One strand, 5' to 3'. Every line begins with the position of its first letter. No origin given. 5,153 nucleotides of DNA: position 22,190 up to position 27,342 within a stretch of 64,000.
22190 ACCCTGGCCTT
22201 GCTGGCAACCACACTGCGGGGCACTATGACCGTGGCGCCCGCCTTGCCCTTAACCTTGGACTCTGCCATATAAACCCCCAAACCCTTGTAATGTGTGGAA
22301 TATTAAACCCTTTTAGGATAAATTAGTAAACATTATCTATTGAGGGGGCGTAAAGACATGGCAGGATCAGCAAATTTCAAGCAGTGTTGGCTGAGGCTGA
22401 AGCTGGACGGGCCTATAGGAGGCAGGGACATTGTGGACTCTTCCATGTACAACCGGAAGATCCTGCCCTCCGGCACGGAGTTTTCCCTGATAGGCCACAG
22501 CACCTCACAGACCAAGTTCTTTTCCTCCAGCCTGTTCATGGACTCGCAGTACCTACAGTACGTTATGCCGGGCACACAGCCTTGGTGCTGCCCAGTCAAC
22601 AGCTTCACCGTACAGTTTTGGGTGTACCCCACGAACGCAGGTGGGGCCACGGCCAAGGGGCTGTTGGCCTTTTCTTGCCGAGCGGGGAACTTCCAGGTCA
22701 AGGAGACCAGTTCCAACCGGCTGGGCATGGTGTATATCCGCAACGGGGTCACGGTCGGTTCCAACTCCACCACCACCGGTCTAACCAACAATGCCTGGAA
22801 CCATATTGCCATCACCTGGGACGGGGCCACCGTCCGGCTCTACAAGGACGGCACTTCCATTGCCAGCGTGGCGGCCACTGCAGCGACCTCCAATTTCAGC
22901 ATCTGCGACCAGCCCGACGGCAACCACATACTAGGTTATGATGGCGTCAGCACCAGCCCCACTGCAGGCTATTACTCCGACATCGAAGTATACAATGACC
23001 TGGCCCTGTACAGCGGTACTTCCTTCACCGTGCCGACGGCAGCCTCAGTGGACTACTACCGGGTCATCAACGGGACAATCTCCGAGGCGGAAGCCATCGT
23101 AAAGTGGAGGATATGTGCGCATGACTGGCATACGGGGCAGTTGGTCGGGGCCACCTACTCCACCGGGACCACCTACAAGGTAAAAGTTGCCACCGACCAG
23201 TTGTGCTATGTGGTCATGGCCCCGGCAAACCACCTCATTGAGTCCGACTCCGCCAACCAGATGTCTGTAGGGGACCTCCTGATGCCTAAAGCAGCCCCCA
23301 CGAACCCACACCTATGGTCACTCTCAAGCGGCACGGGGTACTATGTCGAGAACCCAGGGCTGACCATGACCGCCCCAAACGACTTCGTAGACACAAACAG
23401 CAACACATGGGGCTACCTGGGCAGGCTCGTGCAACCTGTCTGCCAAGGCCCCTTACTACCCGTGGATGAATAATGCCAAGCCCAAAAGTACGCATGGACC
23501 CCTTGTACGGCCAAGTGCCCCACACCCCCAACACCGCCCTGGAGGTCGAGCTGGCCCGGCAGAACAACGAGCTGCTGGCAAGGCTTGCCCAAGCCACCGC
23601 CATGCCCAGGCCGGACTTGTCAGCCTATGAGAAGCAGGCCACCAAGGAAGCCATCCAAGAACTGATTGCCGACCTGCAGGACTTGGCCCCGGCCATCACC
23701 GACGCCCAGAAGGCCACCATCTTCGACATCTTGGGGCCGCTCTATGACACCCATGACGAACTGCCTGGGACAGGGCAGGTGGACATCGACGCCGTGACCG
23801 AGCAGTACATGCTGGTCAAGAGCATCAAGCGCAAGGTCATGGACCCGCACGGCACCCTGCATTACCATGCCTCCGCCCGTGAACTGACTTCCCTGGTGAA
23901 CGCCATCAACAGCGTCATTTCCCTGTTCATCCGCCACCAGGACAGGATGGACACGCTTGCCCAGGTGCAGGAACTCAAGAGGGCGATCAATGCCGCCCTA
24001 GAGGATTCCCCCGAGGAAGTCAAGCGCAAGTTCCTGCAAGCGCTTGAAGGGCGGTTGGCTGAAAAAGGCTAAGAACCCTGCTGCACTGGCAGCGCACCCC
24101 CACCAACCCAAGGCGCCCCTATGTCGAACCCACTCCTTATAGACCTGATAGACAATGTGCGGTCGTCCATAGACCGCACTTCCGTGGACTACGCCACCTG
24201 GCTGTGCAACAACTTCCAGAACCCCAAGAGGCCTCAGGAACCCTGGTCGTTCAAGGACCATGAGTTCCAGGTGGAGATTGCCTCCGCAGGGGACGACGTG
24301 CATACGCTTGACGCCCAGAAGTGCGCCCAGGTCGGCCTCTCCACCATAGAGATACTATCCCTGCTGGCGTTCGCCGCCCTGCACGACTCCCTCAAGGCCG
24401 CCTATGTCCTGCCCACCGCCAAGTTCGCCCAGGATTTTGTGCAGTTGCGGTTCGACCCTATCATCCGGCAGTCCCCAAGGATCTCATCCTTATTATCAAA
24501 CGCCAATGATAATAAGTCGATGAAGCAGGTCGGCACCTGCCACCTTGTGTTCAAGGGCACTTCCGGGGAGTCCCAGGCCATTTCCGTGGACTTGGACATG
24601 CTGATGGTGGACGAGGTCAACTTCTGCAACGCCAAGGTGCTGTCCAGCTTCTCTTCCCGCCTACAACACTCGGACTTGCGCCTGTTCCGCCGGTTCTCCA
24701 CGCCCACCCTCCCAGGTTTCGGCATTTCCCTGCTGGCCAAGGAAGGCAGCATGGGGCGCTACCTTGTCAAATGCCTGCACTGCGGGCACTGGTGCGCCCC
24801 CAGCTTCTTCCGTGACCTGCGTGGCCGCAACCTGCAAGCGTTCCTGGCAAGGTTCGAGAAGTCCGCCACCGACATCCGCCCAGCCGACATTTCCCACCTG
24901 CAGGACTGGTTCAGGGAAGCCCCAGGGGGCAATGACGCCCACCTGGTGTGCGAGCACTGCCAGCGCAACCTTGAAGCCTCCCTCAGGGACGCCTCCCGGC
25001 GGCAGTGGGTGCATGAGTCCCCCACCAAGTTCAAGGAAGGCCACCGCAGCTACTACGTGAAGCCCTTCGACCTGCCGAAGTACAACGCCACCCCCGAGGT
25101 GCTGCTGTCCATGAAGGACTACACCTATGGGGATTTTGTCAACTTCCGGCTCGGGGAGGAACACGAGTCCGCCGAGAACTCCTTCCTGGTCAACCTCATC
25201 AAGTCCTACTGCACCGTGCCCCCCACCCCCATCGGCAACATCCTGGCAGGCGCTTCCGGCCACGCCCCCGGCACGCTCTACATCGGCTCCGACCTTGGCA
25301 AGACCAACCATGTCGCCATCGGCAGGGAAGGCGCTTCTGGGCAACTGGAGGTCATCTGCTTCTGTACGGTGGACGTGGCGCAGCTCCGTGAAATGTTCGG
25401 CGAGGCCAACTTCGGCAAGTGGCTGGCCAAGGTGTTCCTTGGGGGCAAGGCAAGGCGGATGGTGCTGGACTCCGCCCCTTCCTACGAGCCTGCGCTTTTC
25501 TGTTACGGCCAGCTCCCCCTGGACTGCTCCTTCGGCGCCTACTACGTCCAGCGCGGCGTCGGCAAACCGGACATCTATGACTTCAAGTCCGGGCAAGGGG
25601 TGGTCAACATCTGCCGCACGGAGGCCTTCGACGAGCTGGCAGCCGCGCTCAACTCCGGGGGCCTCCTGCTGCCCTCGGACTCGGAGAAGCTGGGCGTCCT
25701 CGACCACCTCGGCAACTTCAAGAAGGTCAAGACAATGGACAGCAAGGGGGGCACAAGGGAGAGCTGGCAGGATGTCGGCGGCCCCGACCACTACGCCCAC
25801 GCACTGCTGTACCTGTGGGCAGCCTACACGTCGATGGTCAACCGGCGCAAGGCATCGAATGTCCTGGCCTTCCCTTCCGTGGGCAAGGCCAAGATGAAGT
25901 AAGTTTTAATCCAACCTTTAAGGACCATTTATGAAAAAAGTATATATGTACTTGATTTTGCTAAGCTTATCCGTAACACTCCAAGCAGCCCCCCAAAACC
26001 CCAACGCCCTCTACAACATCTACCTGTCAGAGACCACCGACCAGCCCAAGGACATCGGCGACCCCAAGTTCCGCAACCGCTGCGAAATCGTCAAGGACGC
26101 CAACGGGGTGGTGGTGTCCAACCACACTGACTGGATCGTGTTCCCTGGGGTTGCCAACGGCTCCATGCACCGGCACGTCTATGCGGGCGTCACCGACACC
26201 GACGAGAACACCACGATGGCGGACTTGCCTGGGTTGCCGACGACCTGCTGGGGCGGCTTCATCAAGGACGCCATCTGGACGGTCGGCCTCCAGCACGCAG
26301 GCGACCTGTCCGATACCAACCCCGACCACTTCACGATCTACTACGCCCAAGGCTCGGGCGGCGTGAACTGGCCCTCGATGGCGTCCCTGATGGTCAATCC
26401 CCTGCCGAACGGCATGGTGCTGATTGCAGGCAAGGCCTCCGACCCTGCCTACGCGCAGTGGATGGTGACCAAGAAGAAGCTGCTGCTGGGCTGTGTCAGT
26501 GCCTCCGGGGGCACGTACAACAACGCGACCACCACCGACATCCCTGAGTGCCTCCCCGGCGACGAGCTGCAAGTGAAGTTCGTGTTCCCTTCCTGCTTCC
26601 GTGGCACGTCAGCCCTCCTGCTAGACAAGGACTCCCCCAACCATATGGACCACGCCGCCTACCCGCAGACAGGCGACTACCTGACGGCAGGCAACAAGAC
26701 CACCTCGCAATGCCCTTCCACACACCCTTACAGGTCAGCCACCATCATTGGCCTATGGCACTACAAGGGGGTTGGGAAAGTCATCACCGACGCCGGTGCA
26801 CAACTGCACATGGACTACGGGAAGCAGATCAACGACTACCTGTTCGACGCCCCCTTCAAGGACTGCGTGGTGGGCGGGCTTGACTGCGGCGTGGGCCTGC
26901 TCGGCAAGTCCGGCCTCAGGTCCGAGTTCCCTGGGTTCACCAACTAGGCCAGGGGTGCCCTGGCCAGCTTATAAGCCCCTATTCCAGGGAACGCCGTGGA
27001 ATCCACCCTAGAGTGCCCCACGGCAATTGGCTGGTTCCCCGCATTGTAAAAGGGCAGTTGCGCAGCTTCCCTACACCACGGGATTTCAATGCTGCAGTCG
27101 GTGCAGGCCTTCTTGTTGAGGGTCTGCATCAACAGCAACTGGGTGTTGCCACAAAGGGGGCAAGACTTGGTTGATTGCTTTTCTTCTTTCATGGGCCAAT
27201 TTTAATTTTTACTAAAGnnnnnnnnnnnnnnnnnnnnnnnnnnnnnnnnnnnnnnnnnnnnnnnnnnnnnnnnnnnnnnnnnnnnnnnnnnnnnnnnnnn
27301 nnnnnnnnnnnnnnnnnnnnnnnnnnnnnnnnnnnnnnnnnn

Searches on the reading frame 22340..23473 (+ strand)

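Call 61: search_protein_families(library=pfam, proteins=[window:22340-23473:+], max_evalue=0.05)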
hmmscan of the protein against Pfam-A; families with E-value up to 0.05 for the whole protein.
window:22340-23473:+ (377 aa): 2 families
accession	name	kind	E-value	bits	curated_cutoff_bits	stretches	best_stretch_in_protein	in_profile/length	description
PF13385.13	Laminin_G_3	-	1.6e-16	61.3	27.6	1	85-220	15-143/151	Concanavalin A-like lectin/glucanases superfamily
PF06439.18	3keto-disac_hyd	-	0.036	14.5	26.8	0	122-182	97-156/187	3-keto-disaccharide hydrolase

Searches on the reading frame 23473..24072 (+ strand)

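Call 61: search_protein_families(library=pfam, proteins=[window:23473-24072:+], max_evalue=0.05)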
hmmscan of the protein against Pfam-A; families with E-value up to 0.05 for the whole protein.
window:23473-24072:+ (199 aa): 3 families
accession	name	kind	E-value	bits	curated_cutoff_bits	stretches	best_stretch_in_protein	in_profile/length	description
PF19583.5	ODP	-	0.00069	20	27.2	1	109-173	3-65/194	ODP family beta lactamase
PF18593.6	CdiI_2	-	0.017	16.3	26.7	0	50-92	29-72/91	CdiI immunity protein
PF04108.17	ATG17_like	-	0.017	15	43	1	91-192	99-172/355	Autophagy protein ATG17-like domain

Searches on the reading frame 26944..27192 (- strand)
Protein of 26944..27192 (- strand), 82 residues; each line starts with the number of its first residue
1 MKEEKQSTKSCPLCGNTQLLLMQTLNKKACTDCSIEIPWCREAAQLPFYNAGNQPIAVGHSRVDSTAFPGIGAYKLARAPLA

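Call 63: search_protein_families(library=pfam, proteins=[window:26944-27192:-], max_evalue=0.05)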
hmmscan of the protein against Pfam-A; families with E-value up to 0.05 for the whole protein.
window:26944-27192:- (82 aa): 3 families
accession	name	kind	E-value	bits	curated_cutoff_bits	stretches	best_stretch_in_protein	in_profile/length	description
PF14354.12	Lar_restr_allev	-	0.0043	17.7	28.6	1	9-35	4-33/58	Restriction alleviation protein Lar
PF15616.11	TerY_C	-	0.0056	17.2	28.4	1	6-49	72-117/129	TerY-C metal binding domain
PF05715.19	zf-piccolo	-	0.031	15.1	30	1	10-37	2-31/60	Piccolo Zn-finger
